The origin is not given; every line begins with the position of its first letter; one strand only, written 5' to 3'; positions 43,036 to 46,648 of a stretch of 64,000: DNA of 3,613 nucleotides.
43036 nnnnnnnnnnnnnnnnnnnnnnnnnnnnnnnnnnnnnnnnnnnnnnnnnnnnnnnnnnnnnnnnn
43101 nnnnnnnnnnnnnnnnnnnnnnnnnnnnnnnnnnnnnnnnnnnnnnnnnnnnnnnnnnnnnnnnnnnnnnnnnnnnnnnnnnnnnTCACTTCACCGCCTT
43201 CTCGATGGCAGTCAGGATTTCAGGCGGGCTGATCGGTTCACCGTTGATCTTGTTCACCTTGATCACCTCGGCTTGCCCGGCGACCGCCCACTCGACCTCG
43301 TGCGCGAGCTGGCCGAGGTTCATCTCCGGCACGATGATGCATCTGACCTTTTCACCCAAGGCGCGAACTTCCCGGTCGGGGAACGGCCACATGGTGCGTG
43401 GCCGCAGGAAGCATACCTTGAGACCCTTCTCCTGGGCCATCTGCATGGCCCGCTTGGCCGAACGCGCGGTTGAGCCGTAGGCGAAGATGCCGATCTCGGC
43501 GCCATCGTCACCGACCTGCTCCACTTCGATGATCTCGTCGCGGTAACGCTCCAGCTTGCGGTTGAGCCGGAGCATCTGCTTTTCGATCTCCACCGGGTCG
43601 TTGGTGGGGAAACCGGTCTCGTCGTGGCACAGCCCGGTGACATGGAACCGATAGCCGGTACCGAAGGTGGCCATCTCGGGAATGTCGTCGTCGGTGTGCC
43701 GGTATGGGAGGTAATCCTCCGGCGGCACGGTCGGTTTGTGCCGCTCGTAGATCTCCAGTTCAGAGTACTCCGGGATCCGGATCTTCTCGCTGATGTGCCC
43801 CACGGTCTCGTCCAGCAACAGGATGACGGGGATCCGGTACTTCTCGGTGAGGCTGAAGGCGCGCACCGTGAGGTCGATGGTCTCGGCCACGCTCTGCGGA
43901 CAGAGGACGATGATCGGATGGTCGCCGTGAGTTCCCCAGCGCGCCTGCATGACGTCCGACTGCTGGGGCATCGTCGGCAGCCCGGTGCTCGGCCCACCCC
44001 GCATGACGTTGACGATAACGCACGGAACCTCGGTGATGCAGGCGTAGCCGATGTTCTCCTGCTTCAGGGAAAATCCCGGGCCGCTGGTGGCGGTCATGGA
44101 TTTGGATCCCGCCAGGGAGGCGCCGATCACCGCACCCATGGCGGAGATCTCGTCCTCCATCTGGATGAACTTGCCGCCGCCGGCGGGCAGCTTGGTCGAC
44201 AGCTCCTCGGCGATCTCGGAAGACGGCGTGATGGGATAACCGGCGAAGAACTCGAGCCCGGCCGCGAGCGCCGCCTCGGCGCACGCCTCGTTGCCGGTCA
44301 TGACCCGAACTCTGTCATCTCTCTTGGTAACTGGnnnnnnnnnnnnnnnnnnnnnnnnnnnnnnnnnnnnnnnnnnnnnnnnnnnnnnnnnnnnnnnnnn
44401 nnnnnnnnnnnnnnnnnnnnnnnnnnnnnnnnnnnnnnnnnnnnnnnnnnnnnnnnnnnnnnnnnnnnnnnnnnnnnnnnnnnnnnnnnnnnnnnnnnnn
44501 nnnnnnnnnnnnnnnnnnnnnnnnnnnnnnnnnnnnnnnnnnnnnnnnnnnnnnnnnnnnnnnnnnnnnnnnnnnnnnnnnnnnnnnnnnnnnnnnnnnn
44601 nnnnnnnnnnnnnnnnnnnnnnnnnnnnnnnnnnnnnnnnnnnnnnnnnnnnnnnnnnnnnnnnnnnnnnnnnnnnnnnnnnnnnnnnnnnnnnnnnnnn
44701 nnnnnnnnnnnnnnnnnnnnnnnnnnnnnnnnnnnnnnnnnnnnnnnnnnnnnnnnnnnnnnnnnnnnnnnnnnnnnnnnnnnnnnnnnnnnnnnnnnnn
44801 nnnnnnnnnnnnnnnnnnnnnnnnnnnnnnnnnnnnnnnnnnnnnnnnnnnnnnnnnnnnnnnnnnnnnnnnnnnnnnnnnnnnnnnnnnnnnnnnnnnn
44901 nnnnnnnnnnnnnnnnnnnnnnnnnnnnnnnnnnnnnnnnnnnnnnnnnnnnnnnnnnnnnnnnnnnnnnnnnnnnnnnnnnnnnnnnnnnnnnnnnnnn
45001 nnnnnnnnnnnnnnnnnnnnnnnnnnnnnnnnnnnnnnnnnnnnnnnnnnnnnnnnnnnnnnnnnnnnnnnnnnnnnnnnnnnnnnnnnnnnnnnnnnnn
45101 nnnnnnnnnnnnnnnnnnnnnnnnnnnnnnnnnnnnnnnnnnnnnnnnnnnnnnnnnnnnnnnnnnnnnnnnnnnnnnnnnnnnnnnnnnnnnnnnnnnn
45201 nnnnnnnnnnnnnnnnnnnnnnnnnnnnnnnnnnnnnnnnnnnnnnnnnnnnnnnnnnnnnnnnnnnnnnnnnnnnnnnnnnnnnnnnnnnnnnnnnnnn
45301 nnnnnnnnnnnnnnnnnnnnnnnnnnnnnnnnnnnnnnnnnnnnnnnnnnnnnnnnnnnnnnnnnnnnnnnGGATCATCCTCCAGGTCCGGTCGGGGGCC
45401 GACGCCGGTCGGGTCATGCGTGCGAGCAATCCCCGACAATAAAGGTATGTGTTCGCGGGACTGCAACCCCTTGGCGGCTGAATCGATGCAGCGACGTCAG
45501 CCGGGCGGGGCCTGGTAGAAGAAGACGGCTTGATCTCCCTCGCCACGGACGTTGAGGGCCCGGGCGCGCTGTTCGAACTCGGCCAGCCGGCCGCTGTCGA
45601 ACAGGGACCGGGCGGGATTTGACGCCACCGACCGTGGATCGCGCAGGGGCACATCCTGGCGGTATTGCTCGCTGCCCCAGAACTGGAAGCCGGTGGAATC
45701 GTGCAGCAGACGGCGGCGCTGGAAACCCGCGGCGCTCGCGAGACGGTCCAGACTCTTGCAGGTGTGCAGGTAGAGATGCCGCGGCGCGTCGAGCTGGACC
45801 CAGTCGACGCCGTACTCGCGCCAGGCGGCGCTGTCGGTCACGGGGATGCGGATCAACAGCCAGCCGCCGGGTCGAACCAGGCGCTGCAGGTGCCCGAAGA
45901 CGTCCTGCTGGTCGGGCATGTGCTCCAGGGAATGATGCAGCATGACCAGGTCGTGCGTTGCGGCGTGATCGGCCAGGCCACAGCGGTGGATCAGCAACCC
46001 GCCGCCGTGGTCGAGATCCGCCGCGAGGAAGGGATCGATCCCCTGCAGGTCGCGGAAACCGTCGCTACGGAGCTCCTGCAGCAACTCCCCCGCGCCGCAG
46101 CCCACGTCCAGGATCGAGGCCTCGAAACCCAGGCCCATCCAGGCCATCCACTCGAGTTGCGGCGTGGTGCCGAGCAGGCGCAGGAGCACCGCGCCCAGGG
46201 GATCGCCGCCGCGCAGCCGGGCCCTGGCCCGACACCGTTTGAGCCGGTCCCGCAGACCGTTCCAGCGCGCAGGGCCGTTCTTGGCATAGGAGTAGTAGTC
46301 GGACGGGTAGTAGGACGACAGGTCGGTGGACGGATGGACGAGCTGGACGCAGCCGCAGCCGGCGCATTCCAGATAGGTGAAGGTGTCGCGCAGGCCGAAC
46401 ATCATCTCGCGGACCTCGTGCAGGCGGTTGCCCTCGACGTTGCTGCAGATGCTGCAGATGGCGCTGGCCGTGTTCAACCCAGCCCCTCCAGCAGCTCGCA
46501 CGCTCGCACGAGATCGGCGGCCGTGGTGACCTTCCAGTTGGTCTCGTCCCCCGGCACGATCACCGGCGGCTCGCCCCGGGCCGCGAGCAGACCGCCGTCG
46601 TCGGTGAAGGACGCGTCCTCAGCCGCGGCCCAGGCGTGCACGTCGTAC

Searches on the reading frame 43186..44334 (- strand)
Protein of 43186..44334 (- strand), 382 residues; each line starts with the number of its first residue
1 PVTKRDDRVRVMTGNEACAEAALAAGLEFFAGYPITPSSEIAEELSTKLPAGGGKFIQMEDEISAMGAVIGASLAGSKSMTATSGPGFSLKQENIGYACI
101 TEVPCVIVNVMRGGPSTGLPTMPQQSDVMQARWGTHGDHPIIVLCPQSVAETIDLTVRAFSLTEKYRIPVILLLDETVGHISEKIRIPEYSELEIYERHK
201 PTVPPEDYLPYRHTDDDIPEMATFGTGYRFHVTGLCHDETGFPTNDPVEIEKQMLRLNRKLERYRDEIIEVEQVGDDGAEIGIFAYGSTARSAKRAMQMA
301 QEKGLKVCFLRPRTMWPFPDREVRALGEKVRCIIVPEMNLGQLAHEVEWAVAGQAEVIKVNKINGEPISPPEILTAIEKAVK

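Call 55: search_protein_families(library=pfam, proteins=[window:43186-44334:-], max_evalue=0.0001)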
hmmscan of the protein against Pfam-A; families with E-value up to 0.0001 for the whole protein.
window:43186-44334:- (382 aa): 3 families
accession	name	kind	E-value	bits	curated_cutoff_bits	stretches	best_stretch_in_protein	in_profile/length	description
PF01855.24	POR_N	-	1e-71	241.8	27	1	20-253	1-227/231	Pyruvate flavodoxin/ferredoxin oxidoreductase, thiamine diP-bdg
PF17147.9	PFOR_II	-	5.2e-21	75.4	27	1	279-373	1-102/102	Pyruvate:ferredoxin oxidoreductase core domain II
PF02780.25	Transketolase_C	-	1.8e-05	25.1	25.9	1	276-338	7-69/124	Transketolase, C-terminal domain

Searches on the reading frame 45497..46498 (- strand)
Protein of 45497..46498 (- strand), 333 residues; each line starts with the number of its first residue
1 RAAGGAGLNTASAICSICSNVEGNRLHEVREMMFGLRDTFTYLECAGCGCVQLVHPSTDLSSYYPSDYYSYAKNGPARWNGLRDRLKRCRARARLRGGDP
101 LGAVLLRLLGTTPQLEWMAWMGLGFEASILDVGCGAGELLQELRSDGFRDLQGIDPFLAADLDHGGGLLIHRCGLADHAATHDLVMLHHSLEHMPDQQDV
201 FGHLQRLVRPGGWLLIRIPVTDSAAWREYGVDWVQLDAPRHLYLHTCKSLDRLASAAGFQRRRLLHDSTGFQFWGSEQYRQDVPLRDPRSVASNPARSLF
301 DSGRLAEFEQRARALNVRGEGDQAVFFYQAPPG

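Call 56: search_protein_families(library=pfam, proteins=[window:45497-46498:-], max_evalue=0.0001)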
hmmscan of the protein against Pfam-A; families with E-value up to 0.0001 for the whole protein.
window:45497-46498:- (333 aa): 5 families
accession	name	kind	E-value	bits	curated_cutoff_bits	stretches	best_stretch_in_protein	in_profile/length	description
PF13489.12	Methyltransf_23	-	1.9e-21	76.9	27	1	127-260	24-160/164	Methyltransferase domain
PF08241.18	Methyltransf_11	-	1.7e-09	38.6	21.2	1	130-216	1-95/95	Methyltransferase domain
PF08242.18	Methyltransf_12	-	7.3e-09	36.7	30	1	130-214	1-98/98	Methyltransferase domain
PF13847.12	Methyltransf_31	-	2.2e-07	31.1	27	0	181-221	74-114/145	Methyltransferase domain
PF13649.12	Methyltransf_25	-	4.6e-07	30.9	27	0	129-156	1-29/97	Methyltransferase domain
